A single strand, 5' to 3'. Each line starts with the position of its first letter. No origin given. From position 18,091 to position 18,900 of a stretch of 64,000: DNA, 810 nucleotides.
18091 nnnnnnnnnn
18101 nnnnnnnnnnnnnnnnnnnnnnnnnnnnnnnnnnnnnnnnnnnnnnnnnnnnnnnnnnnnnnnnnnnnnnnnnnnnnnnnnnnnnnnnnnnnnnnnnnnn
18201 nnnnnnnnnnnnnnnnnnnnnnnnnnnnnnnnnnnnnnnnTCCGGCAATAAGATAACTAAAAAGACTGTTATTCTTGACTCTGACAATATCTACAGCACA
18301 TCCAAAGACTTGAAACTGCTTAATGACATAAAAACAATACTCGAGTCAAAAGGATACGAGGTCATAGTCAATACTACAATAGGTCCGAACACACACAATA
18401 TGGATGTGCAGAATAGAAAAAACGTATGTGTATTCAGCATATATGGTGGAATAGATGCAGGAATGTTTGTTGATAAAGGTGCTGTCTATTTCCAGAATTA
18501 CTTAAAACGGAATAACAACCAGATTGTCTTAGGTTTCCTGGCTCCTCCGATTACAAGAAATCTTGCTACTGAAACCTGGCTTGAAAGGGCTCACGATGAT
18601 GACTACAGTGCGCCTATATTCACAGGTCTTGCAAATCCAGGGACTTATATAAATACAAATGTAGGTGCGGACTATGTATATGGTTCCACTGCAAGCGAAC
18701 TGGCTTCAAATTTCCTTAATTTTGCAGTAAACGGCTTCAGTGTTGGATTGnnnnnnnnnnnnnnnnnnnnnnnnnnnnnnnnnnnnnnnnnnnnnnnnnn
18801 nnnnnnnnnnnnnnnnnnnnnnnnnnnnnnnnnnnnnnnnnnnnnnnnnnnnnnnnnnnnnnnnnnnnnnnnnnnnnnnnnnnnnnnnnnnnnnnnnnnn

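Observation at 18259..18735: Unnamed 159-aa 'RAHDD' domain: candidate new pseudomurein-acting enzyme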

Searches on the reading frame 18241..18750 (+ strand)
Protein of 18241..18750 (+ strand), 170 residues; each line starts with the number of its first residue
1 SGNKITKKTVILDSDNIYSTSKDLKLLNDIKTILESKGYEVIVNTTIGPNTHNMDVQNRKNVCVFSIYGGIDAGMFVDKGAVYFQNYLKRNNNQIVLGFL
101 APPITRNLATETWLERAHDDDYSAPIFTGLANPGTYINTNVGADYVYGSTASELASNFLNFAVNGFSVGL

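Call 6: search_protein_families(library=pfam, proteins=[window:18259-18735:+], max_evalue=1)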
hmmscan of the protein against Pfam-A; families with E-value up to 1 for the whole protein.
window:18259-18735:+ (159 aa): 3 families
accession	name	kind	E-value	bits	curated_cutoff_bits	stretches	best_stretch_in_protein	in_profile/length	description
PF03698.18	UPF0180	-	0.063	13.9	25.4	1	21-51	9-29/77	Uncharacterised protein family (UPF0180)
PF25432.1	FF_PRPF40A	-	0.1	12.9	27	1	22-40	7-25/60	PRPF40A-like, FF domain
PF10086.14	YhfC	-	0.24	11.3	24.2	1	47-87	50-91/222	YhfC intramembrane metalloprotease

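Call 7: search_protein_families(library=ncbifam, proteins=[window:18259-18735:+], max_evalue=1)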
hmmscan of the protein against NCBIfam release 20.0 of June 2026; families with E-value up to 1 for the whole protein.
window:18259-18735:+ (159 aa): 0 families

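Call 8: find_homologous_proteins(query=window:18259-18735:+, max_evalue=0.001)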
Query window:18259-18735:+ (159 aa): 2 proteins with E <= 0.001 among 44 candidates.
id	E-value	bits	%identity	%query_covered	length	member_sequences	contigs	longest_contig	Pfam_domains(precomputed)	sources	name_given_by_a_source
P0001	2.5e-67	244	68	100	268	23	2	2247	PF02369.23,PF16640.12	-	-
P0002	1.9e-66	241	60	97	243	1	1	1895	-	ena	-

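Call 9: search_solved_structures(query=window:18259-18735:+, max_evalue=10)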
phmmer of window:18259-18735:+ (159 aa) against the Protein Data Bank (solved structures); distinct sequences matched with E-value up to 10: 1.
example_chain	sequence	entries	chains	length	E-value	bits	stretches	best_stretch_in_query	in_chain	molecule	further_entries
6q2d_A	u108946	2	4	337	0.8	13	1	12-73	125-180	2-(3-amino-3-carboxypropyl)histidine synthase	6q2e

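Call 15: find_related_loci(query=A1, collection=genome_contigs, flank=6000)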
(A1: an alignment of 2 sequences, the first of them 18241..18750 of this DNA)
Query A1 (170 aa) in genome_contigs; peptide patterns used: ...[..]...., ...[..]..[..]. (x = any residue, [..] = any of these).
157 stretches matched a pattern; 1 encode a relative of the query (tblastn E <= 1e-3); 1 distinct loci.
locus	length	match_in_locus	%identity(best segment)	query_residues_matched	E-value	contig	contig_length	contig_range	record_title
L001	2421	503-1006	61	1-170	1e-70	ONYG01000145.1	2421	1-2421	uncultured Methanobrevibacter sp. isolate RUG748 genome assembly, contig: k87_24521559, whole genome shotgun sequence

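Call 22: predict_structure(alignment_id=A1)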
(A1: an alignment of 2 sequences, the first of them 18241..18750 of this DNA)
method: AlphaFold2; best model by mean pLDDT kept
length: 170 residues; sequences in the alignment: 2
mean_pLDDT: 51.9   pTM: 0.59
mean pLDDT of the five models: 51.9, 48.9, 48.5, 48.5, 44.8
residues with pLDDT >= 90: 0; 70-90: 23; 50-70: 58; < 50: 89
segments of 3 or more residues with pLDDT < 50: 1-6, 16-19, 47-54, 66-93, 101-133, 140-142, 165-170
pLDDT, mean of each block of 10 residues (from residue 1): 49 55 69 80 56 51 49 29 43 52 45 43 38 50 59 70 44
secondary structure, 60 per line:
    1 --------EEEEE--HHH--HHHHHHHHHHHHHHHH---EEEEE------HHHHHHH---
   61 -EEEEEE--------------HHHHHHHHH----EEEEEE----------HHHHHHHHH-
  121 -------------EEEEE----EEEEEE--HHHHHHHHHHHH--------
elements in order: E9-13 H21-36 E40-44 H51-57 E62-67 H82-90 E95-100 H111-119 E134-138 E143-148 H151-162

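Call 23: search_protein_representatives(alignment_id=A1)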
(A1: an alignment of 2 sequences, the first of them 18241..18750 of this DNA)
Query: 2 sequences, 170 profile positions. Proteins with E-value up to 0.001 (for the whole library): 142; up to 1e-10: 83; up to 1e-30: 18. The best 142 are listed.
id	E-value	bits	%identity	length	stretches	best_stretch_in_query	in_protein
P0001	2.9e-103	359.2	-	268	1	1-170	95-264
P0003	7.8e-96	335.0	-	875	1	1-170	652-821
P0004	1.7e-65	236.3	-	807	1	2-170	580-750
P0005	4.4e-62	225.2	-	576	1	1-170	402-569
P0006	1.6e-61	223.4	-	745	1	1-169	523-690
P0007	2.1e-61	223.0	-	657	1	2-170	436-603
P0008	1.6e-60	220.1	-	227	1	3-169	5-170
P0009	4.6e-60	218.6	-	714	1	2-170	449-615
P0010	3.3e-59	215.8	-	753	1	1-170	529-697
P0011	4.9e-58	212.0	-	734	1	1-170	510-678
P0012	1.2e-56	207.5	-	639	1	2-169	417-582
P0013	4.0e-56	205.8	-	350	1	4-170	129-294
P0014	9.6e-55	201.3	-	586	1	1-170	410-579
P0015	1.5e-51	190.9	-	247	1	1-169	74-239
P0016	3.5e-41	157.1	-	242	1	8-159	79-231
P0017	5.1e-40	153.4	-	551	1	5-160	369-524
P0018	5.2e-39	150.1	-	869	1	8-160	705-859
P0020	4.5e-29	117.7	-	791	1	3-158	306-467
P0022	8.0e-25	103.9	-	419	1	7-140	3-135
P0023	7.3e-24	100.8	-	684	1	4-161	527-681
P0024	1.7e-23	99.6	-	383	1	10-154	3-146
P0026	2.0e-23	99.3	-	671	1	7-161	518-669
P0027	7.2e-22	94.3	-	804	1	8-163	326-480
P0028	9.1e-22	93.9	-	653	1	6-165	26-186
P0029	1.7e-21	93.0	-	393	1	7-140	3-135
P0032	5.7e-21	91.4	-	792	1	7-161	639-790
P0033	8.6e-21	90.8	-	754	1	5-160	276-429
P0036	2.8e-20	89.1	-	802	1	9-161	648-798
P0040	2.5e-19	86.0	-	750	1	6-161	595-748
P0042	2.9e-19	85.8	-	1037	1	6-161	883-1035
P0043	1.1e-18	83.9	-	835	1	6-160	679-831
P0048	4.0e-17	78.8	-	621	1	11-167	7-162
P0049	8.7e-17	77.7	-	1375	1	9-150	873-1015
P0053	5.3e-16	75.2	-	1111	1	2-158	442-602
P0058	1.2e-14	70.8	-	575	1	18-159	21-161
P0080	1.4e-11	60.8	-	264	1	9-162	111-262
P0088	1.2e-09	54.5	-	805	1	7-169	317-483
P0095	9.0e-09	51.6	-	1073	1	10-164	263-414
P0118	1.6e-06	44.3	-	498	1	11-167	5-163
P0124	4.5e-06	42.9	-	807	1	1-158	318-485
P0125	6.3e-06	42.4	-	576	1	6-140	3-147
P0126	6.4e-06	42.4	-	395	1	10-156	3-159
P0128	1.2e-05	41.4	-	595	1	13-168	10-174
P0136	2.5e-04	37.2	-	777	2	5-84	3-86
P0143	8.6e-04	35.4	-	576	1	11-163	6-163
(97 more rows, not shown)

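Call 29: search_protein_families(library=pfam, alignment_id=A2, max_evalue=0.001)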
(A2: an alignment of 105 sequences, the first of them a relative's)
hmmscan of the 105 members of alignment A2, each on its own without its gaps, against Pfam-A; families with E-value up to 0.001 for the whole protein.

A. member 1, P0003 (875 aa): 9 families
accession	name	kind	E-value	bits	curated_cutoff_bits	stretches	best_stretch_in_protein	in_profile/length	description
PF17789.7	MG4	-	2.3e-17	63.4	24.7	1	197-245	19-69/95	Macroglobulin domain MG4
PF13620.12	CarboxypepD_reg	-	1.9e-15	57.4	32.3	0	109-163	5-60/82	Carboxypeptidase regulatory-like domain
PF02369.22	Big_1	-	6.3e-15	55.5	34.9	0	198-239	23-69/93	Bacterial Ig-like domain (group 1)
PF16640.11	Big_3_5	-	4.3e-12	46.9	35.5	1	101-177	9-88/88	Bacterial Ig-like domain (group 3)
PF09373.15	PMBR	-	1.2e-09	38.3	24.9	1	457-481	9-33/33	Pseudomurein-binding repeat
PF09134.16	Invasin_D3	-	7.6e-06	26.8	33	0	90-170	4-91/98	Invasin, domain 3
PF05688.17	BIg21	-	0.00018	22.4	27.4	0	122-148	52-78/109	Bacterial Immunoglobulin-like 21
PF14686.12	fn3_3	-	0.00024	21.3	24.4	0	814-855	5-50/75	Polysaccharide lyase family 4, domain II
PF10670.15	DUF4198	-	0.00088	19.9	34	0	828-859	177-208/209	Domain of unknown function (DUF4198)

B. families by the number of members that match (of 105 scanned): 37 families (the first 25 are shown)
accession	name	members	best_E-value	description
PF16640.11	Big_3_5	26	2.8e-51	Bacterial Ig-like domain (group 3)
PF09373.15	PMBR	26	3e-31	Pseudomurein-binding repeat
PF17789.7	MG4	15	1.2e-24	Macroglobulin domain MG4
PF02369.22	Big_1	13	2.1e-32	Bacterial Ig-like domain (group 1)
PF13620.12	CarboxypepD_reg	13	3.6e-22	Carboxypeptidase regulatory-like domain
PF01841.26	Transglut_core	6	5.8e-14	Transglutaminase-like superfamily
PF09134.16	Invasin_D3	5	6.9e-15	Invasin, domain 3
PF12386.14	Peptidase_C71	5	6.4e-13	Pseudomurein endo-isopeptidase Pei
PF13205.12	Big_5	4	1.5e-42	Bacterial Ig-like domain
PF24025.1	Ig_DR_A0283-like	4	4.3e-14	DR_A0283-like, Ig-like domain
PF13715.12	CarbopepD_reg_2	4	9e-07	CarboxypepD_reg-like domain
PF05688.17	BIg21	4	3e-05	Bacterial Immunoglobulin-like 21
PF17802.7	SpaA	3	1.8e-08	Prealbumin-like fold domain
PF10670.15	DUF4198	3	2.4e-08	Domain of unknown function (DUF4198)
PF24695.1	PITM1-3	3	1.8e-07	PITM 1-3, beta-sandwich domain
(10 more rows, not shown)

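Call 34: search_solved_structures(query=A3, max_evalue=10, show_alignments=2)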
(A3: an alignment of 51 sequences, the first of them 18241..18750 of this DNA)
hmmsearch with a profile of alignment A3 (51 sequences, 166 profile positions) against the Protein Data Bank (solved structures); distinct sequences matched with E-value up to 10: 14.
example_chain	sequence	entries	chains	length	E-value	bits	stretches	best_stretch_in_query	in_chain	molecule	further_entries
9jzo_A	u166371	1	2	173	0.035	16.8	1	19-115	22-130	Endolysine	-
2lr0_A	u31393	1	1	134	0.04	16.6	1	19-45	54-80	P-loop ntpase fold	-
2lrh_A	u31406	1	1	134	0.14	14.8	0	23-46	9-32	De novo designed protein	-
2lci_A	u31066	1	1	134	0.14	14.8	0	23-46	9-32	Protein OR36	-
5vw1_B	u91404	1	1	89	0.32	13.6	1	28-67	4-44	anti-CRISPR protein AcrIIA4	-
5vzl_C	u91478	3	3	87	0.37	13.4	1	29-67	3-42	phage anti-CRISPR AcrIIA4 | Associated protein | Anti-CRISPR AcrIIA4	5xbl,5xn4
2zcn_A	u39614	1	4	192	0.38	13.4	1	53-124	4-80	Biofilm operon icaABCD HTH-type negative transcriptional regulator icaR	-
2l69_A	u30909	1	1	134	0.95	12.1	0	23-57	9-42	Rossmann 2x3 fold protein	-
6xeh_A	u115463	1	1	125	1.5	11.4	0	16-53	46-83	DE NOVO DESIGNED OR386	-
2lta_A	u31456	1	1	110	1.6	11.4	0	22-46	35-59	De novo designed protein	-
4uc8_A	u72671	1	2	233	1.9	11.1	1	31-62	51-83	NUCLEOPROTEIN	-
4uc6_B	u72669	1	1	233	1.9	11.1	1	31-62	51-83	NUCLEOPROTEIN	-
4uc6_A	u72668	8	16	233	1.9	11.1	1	31-62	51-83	NUCLEOPROTEIN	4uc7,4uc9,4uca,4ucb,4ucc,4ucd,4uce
4uc7_A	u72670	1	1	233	2.1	11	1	31-62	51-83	NUCLEOPROTEIN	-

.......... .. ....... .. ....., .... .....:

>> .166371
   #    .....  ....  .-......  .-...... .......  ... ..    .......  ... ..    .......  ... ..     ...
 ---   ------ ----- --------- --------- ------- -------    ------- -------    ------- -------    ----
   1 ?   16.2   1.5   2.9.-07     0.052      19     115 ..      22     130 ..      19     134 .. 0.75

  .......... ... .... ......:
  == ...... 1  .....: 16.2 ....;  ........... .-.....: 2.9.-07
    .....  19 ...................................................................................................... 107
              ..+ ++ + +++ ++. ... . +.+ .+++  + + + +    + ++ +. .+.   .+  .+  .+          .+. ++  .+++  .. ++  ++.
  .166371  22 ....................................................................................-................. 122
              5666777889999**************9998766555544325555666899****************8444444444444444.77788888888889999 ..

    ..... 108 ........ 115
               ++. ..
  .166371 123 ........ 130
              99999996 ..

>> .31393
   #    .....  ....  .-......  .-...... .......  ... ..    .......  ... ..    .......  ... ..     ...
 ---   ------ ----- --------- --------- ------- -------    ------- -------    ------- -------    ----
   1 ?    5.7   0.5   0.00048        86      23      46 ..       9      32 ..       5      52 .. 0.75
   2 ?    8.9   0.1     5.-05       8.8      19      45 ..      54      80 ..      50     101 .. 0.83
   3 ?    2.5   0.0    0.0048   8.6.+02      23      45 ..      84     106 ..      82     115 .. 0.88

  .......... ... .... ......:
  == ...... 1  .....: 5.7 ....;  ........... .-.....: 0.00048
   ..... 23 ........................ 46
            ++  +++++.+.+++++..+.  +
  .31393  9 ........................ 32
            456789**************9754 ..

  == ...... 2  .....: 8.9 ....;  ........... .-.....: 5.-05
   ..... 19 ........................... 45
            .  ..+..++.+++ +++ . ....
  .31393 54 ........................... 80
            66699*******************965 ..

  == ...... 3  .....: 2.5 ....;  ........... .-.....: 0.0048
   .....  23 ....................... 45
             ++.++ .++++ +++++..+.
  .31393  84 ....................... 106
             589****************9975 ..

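Call 35: find_homologous_proteins(query=A3, max_evalue=0.00001)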
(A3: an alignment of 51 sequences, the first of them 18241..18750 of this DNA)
Query A3 (51 sequences) (170 aa, profile of the alignment): 20 proteins with E <= 0.00001 among 1644 candidates.
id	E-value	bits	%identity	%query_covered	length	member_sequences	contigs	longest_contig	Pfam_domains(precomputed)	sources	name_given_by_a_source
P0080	5.0e-56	207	31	91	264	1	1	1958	PF09373.16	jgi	jgi:hypothetical protein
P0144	1.9e-54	202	31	82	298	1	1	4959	PF09373.16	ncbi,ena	-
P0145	1.9e-54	202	31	82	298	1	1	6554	PF09373.16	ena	-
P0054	4.1e-54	200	39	82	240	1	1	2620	-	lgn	-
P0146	5.0e-54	200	33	82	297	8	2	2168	PF09373.16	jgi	jgi:hypothetical protein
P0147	4.5e-53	197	31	82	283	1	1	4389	PF09373.16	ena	-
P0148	8.0e-53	196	33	86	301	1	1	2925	-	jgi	-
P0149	2.4e-52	195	31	82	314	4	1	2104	PF09373.16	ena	-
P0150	4.6e-49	184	90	100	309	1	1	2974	-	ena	-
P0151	1.5e-45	173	78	100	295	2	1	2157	-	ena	-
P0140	6.3e-45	171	29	71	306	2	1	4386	PF09373.16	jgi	jgi:hypothetical protein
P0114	5.1e-44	168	30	78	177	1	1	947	-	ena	-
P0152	1.1e-43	167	29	78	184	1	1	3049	-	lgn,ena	-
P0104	1.1e-43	167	33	80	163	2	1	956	-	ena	-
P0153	2.8e-42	162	31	78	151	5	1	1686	-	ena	-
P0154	5.9e-35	138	22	96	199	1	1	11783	-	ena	-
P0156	9.4e-21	92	35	32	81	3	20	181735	-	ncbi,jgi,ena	jgi:hypothetical protein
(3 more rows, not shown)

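Call 38: predict_structure(alignment_id=A3)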
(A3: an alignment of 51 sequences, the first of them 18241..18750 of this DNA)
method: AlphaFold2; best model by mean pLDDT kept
length: 170 residues; sequences in the alignment: 51
mean_pLDDT: 94.5   pTM: 0.90
mean pLDDT of the five models: 94.5, 94.4, 94.2, 93.6, 90.8
residues with pLDDT >= 90: 152; 70-90: 15; 50-70: 2; < 50: 1
segments of 3 or more residues with pLDDT < 50: none
pLDDT, mean of each block of 10 residues (from residue 1): 85 97 98 98 96 96 97 96 97 97 84 95 96 96 95 97 85
secondary structure, 60 per line:
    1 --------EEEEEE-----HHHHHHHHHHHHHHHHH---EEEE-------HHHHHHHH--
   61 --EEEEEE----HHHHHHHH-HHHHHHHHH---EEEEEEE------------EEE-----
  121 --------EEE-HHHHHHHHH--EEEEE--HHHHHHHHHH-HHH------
elements in order: E9-14 H20-36 E40-43 H51-58 E63-68 H73-80 H82-90 E94-100 E113-115 E129-131 H133-141 E144-148 H151-160

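Call 41: fold_search(model_id=the predicted structure, library=pdb)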
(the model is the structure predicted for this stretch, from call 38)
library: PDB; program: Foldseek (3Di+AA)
matches with E <= 10: 1138; with E <= 0.001: 1
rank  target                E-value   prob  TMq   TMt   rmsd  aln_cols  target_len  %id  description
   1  9dqn_A                6.8e-04  0.96  0.33  0.22  12.3       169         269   13  Nan Regulatory Protein (NanR) - DNA complex from Streptococcus pneumoniae (released 2025-08-20)
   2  8v4v_B                2.6e-03  1.00  0.35  0.24   4.5        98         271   11  Nan Regulatory Protein Full-length from Streptococcus pneumoniae (released 2024-12-04)
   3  1uqr_B                2.6e-03  0.99  0.47  0.55   6.0       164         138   15  Type II 3-dehydroquinate dehydratase (DHQase) from Actinobacillus pleuropneumoniae (released 2003-10-30)
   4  8v5f_A                2.6e-03  0.94  0.34  0.24  10.9       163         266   13  Nan Regulatory Protein Full-length from Streptococcus pneumoniae (released 2024-12-04)
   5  1uqr_G                3.0e-03  0.99  0.45  0.52   6.1       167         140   15  Type II 3-dehydroquinate dehydratase (DHQase) from Actinobacillus pleuropneumoniae (released 2003-10-30)
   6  1uqr_I                3.2e-03  0.98  0.43  0.50   6.2       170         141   15  Type II 3-dehydroquinate dehydratase (DHQase) from Actinobacillus pleuropneumoniae (released 2003-10-30)
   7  3n59_M                3.9e-03  0.99  0.48  0.54   5.7       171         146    8  Type II dehydroquinase from Mycobacterium Tuberculosis complexed with 3-dehydroshikimate (released 2010-07-21)
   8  8txl_A                3.9e-03  0.84  0.32  0.21  13.3       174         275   13  Nan Regulatory Protein full length mutant R148A (released 2024-09-11)
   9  1y80                  4.4e-03  0.98  0.39  0.49   6.2       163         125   14  Structure of a corrinoid (factor IIIm)-binding protein from Moorella thermoacetica (released 2005-01-25)
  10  7xcn_M                5.3e-03  0.93  0.37  0.31   7.2       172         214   16  Crystal structure of the MttB-MttC complex at 2.7 A resolution (released 2023-01-18)
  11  4c6t_B                6.5e-03  0.97  0.33  0.34   7.3       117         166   12  Crystal structure of the RPS4 and RRS1 TIR domain heterodimer (released 2014-05-28)
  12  8tx9_B                6.5e-03  0.90  0.34  0.33  10.8       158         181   11  Nan Regulatory Protein (core isomerase domain) from Streptococcus pneumoniae (released 2024-09-11)
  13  8jbs_B                7.4e-03  0.99  0.45  0.36   6.6       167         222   13  B12-binding domain from Chloracidobacterium thermophilum MerR family protein, dark state (released 2024-11-13)
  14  1uqr_E                7.4e-03  0.97  0.46  0.52   6.4       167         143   14  Type II 3-dehydroquinate dehydratase (DHQase) from Actinobacillus pleuropneumoniae (released 2003-10-30)
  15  6wte_B                7.4e-03  0.97  0.33  0.13   5.7       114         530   18  Structure of radical S-adenosylmethionine methyltransferase, TsrM, from Kitasatospora setae with cobalamin and [4Fe-4S (released 2020-12-23)
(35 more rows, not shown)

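Call 47: fold_search(model_id=the predicted structure, library=viral)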
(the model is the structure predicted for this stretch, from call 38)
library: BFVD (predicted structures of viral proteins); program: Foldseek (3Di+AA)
matches with E <= 10: 816; with E <= 0.001: 1
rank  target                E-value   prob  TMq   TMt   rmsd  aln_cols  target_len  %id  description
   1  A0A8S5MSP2            4.3e-05  1.00  0.67  0.29   3.7       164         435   20  Endopeptidase tail [Siphoviridae sp. ct8Ri8]
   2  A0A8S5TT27            9.5e-03  0.80  0.43  0.19  10.2       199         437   15  Hydrolase [Podoviridae sp. ct1ev3]
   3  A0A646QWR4            1.0e-02  0.94  0.41  0.46   7.4       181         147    9  (no name in the UniProt tables at hand)
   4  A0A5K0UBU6            1.5e-02  0.80  0.37  0.20   8.6       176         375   11  Uncharacterized protein [Yasminevirus sp. GU-2018]
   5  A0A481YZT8            1.8e-02  0.77  0.38  0.20   7.4       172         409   11  Exodeoxyribonuclease VII large subunit [Mimivirus LCMiAC01]
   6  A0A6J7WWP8            2.3e-02  0.82  0.31  0.25   6.7       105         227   18  TtrR Response regulator [uncultured Caudovirales phage]
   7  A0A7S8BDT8            2.5e-02  0.51  0.37  0.23  11.6       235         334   13  Metacaspase [Medusavirus stheno T3]
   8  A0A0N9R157            3.7e-02  0.75  0.43  0.32   7.1       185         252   10  Toll-like receptor [Chrysochromulina ericina virus CeV-01B]
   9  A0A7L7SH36            3.9e-02  0.75  0.41  0.47   6.6       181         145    9  Deoxyuridine triphosphatase [Gordonia phage Archimedes]
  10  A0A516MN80            3.9e-02  0.41  0.32  0.20  16.2       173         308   14  (no name in the UniProt tables at hand)
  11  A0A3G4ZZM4            4.2e-02  0.89  0.47  0.28   5.4       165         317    9  Uncharacterized protein [Edafosvirus sp.]
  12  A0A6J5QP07            4.2e-02  0.69  0.44  0.10   6.4       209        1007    8  VWFA domain containing protein [uncultured Caudovirales phage]
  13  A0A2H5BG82            4.2e-02  0.38  0.36  0.12  10.4       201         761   12  (no name in the UniProt tables at hand)
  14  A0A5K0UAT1            5.1e-02  0.54  0.29  0.13   8.2       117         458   12  Uncharacterized protein [Yasminevirus sp. GU-2018]
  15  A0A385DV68            5.1e-02  0.33  0.32  0.09  10.7       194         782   11  Tail hyaluronidase/tail fiber [Bacteroides phage crAss001]
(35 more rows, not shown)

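Call 48: search_protein_families(library=pfam, proteins=[P0022, P0024, P0028, P0029, P0048, P0058, P0118, P0125, P0128, P0143], max_evalue=0.0001)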
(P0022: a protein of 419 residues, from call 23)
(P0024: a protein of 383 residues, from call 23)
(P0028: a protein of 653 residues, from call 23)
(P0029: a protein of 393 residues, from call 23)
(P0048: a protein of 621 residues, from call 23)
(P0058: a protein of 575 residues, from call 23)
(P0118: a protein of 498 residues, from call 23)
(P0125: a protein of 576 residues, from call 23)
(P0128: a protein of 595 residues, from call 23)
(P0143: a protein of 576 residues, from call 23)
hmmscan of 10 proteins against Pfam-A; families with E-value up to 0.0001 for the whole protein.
P0022 (419 aa): 2 families
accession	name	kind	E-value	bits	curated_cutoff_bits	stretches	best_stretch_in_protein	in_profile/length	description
PF09373.15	PMBR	-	1.9e-06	28.1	24.9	0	169-195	2-28/33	Pseudomurein-binding repeat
PF03412.21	Peptidase_C39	-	2.5e-05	24.5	22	0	258-402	2-119/133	Peptidase C39 family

P0024 (383 aa): 1 family
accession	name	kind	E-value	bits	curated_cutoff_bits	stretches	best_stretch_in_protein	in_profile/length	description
PF12386.14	Peptidase_C71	-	6.4e-13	49.2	22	1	251-341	9-104/149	Pseudomurein endo-isopeptidase Pei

P0028 (653 aa): 0 families

P0029 (393 aa): 1 family
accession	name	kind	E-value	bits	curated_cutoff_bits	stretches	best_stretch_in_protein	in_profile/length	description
PF12386.14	Peptidase_C71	-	1.6e-08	34.9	22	1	266-381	15-134/149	Pseudomurein endo-isopeptidase Pei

P0048 (621 aa): 0 families

P0058 (575 aa): 0 families

P0118 (498 aa): 0 families

P0125 (576 aa): 0 families

P0128 (595 aa): 0 families

P0143 (576 aa): 0 families

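Call 49: search_protein_families(library=pfam, proteins=[P0020, P0027, P0033, P0053, P0088, P0095, P0049, P0136, P0124, P0126], max_evalue=0.0001)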
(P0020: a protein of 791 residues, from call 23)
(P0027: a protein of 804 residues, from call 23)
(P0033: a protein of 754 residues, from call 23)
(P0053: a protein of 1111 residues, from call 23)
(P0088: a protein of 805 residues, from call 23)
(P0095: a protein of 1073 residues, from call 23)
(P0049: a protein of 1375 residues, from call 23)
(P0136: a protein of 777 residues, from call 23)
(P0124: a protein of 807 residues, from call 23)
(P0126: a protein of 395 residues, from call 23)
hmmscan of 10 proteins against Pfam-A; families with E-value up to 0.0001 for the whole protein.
P0020 (791 aa): 0 families

P0027 (804 aa): 2 families
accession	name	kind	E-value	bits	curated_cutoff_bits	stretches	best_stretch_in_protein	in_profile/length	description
PF01841.26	Transglut_core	-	3.2e-12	47.1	23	1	672-782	2-99/108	Transglutaminase-like superfamily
PF04473.18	DUF553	-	4.8e-07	29.8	20.5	1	670-770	3-114/140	Transglutaminase-like domain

P0033 (754 aa): 1 family
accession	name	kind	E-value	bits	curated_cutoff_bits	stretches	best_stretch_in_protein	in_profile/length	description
PF01841.26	Transglut_core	-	1.1e-11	45.4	23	1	627-720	2-98/108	Transglutaminase-like superfamily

P0053 (1111 aa): 0 families

P0088 (805 aa): 1 family
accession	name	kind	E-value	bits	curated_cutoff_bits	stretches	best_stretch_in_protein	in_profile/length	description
PF01841.26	Transglut_core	-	5.8e-14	52.7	23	1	677-777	9-107/108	Transglutaminase-like superfamily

P0095 (1073 aa): 4 families
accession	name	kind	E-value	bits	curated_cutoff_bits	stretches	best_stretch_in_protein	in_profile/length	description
PF06605.17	Prophage_tail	-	1.9e-27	97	31.3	1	500-790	15-247/250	Prophage endopeptidase tail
PF13529.12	Peptidase_C39_2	-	9.4e-12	46.1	24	1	919-1040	5-143/143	Peptidase_C39 like family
PF03412.21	Peptidase_C39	-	6.9e-11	42.6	22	1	917-1054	2-120/133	Peptidase C39 family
PF09373.15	PMBR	-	4.1e-06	27.1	24.9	1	871-899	3-31/33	Pseudomurein-binding repeat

P0049 (1375 aa): 1 family
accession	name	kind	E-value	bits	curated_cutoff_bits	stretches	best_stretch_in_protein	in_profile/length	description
PF01841.26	Transglut_core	-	5.5e-05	23.9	23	0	1270-1330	10-72/108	Transglutaminase-like superfamily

P0136 (777 aa): 1 family
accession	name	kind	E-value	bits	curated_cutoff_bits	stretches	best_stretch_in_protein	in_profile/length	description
PF01471.23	PG_binding_1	-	1.9e-15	57.2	23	1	636-689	1-54/57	Putative peptidoglycan binding domain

P0124 (807 aa): 0 families

P0126 (395 aa): 2 families
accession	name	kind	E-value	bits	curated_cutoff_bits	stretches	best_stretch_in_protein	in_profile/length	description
PF12386.14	Peptidase_C71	-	7.9e-17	61.9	22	1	266-387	9-140/149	Pseudomurein endo-isopeptidase Pei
PF01471.23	PG_binding_1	-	2.8e-11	43.9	23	1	184-243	2-56/57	Putative peptidoglycan binding domain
